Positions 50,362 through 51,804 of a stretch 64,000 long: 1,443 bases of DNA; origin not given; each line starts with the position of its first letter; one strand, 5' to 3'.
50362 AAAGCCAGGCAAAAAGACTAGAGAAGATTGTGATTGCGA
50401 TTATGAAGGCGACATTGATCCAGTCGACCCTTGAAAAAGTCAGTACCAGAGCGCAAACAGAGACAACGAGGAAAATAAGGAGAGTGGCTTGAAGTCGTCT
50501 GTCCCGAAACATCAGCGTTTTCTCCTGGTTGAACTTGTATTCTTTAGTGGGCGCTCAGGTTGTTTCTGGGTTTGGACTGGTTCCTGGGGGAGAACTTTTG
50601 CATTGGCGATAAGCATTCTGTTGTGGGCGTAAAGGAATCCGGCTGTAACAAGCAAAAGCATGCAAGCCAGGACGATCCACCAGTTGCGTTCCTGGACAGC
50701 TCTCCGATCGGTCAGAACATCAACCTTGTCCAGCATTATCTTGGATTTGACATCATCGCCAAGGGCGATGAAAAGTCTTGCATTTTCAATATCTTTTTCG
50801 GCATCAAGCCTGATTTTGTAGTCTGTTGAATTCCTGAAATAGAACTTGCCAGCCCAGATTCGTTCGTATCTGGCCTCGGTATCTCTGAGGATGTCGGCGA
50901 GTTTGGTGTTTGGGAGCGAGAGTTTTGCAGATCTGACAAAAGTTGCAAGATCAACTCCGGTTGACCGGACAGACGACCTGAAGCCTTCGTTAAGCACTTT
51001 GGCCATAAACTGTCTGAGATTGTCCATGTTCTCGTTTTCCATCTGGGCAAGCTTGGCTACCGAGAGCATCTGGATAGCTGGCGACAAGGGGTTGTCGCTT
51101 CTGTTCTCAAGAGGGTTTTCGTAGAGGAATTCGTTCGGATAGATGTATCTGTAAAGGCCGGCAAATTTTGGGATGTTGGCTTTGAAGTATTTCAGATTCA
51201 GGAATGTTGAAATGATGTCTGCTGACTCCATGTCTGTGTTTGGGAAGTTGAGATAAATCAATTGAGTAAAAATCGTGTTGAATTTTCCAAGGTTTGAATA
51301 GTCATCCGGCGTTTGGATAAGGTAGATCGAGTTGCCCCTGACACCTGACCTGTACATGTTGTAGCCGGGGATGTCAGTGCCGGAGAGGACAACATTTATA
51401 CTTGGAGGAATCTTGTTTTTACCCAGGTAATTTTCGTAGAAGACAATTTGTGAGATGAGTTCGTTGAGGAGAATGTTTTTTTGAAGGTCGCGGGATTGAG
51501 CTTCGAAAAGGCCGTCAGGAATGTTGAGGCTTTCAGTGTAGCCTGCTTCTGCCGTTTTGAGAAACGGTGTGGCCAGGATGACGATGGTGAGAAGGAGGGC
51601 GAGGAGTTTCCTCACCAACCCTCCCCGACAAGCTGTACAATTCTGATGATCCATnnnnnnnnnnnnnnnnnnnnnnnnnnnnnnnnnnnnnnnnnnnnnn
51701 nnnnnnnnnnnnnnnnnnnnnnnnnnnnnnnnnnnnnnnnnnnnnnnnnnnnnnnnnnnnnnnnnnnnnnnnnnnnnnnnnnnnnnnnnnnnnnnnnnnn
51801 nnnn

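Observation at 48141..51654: CPBP/Abi intramembrane protease, anchored exported protein and atypical HD-domain protein appended to a kor operon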

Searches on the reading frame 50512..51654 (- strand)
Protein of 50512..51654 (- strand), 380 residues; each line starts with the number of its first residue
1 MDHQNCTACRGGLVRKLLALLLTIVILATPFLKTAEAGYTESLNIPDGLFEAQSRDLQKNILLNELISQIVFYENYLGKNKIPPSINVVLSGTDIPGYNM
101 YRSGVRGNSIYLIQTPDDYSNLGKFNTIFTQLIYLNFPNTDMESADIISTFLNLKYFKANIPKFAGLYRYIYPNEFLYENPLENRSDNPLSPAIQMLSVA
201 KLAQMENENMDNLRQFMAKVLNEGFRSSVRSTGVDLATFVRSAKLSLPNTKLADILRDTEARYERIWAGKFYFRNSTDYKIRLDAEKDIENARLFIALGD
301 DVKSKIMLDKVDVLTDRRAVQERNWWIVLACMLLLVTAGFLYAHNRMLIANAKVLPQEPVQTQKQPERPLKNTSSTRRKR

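Call 3: search_protein_families(library=pfam, proteins=[window:50512-51654:-], max_evalue=0.1)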
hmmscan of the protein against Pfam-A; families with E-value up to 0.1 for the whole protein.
window:50512-51654:- (380 aa): 0 families

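Call 4: search_protein_families(library=ncbifam, proteins=[window:50512-51654:-], max_evalue=0.1)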
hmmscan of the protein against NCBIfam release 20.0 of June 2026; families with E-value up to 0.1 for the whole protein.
window:50512-51654:- (380 aa): 1 family
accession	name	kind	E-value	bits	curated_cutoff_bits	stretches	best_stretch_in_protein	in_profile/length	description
NF010499.0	PRK13918.1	equivalog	0.029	13.9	274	1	168-257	54-145/205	CRP/FNR family transcriptional regulator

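Call 5: search_protein_families(library=padloc, proteins=[window:50512-51654:-], max_evalue=1)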
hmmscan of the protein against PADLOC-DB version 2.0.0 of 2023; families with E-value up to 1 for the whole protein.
window:50512-51654:- (380 aa): 0 families

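Call 17: find_homologous_proteins(query=window:50512-51654:-, max_evalue=0.001)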
Query window:50512-51654:- (380 aa): 9 proteins with E <= 0.001 among 2693 candidates.
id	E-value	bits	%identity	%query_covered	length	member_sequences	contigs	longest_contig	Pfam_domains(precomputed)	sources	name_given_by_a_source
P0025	1.4e-238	809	100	97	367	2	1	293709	-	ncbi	-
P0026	1.3e-229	779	96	97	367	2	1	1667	-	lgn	-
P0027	2.2e-216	736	90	97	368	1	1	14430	-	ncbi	-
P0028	5.3e-188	643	80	92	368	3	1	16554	-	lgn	-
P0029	8.4e-137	474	60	93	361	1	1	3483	-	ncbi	-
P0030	7.7e-93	329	46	89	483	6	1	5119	-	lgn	-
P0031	9.5e-93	329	43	92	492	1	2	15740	-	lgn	-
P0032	1.0e-91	326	46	83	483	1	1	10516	-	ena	-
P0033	1.4e-88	315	46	90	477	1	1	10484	-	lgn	-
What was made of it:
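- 50512..51615 (-): Exported, C-terminally anchored protein (367 aa; the longest ORF extends to 51654). It has a signal-like N-terminus, an ectodomain of about 290 aa, invariant WW312-313, one TM helix, and a variable Lys/Arg-rich cytoplasmic tail. Only 9 homologues, all in this clade (call 17).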

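Call 53: predict_structure(alignment_id=A4)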
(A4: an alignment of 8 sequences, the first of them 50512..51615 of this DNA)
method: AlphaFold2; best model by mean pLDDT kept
length: 367 residues; sequences in the alignment: 8
mean_pLDDT: 51.2   pTM: 0.28
mean pLDDT of the five models: 51.2, 42.9, 42.4, 42.0, 40.3
residues with pLDDT >= 90: 0; 70-90: 47; 50-70: 132; < 50: 188
segments of 3 or more residues with pLDDT < 50: 1-9, 12-93, 95-97, 99-112, 164-175, 207-209, 211-213, 216-218, 220-237, 258-260, 338-367
pLDDT, mean of each block of 10 residues (from residue 1): 44 41 27 35 42 38 35 42 45 48 45 56 58 61 54 53 43 49 60 53 52 47 38 41 68 59 68 75 66 81 71 70 68 50 33 36 38
secondary structure, 60 per line:
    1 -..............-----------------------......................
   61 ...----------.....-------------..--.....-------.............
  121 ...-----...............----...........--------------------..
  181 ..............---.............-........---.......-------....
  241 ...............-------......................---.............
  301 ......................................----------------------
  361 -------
elements in order: H2-15 H39-63 E74-78 E96-100 H108-123 H129-143 H148-158 H179-194 H198-210 H212-219 H223-229 H237-255 H263-284 H288-338
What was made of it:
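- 50512..51615 (-): The AF2 model has low confidence (pLDDT 51, call 53).
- Tried and rejected: The AF2 model of the anchored protein had pLDDT 51 and pTM 0.28 (call 53).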

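Call 59: search_protein_families(library=phrogs, proteins=[window:50512-51615:-], max_evalue=0.01)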
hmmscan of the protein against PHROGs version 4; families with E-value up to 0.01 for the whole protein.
window:50512-51615:- (367 aa): 0 families
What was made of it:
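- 50512..51615 (-): No Pfam, PADLOC or PHROG family (calls 3, 5, 59).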

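Call 69: find_encoding_contigs(protein=P0025, flank=1000, max_places=2)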
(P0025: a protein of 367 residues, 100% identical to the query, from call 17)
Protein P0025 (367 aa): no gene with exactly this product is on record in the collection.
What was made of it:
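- Tried and rejected: It is not on record (call 69).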
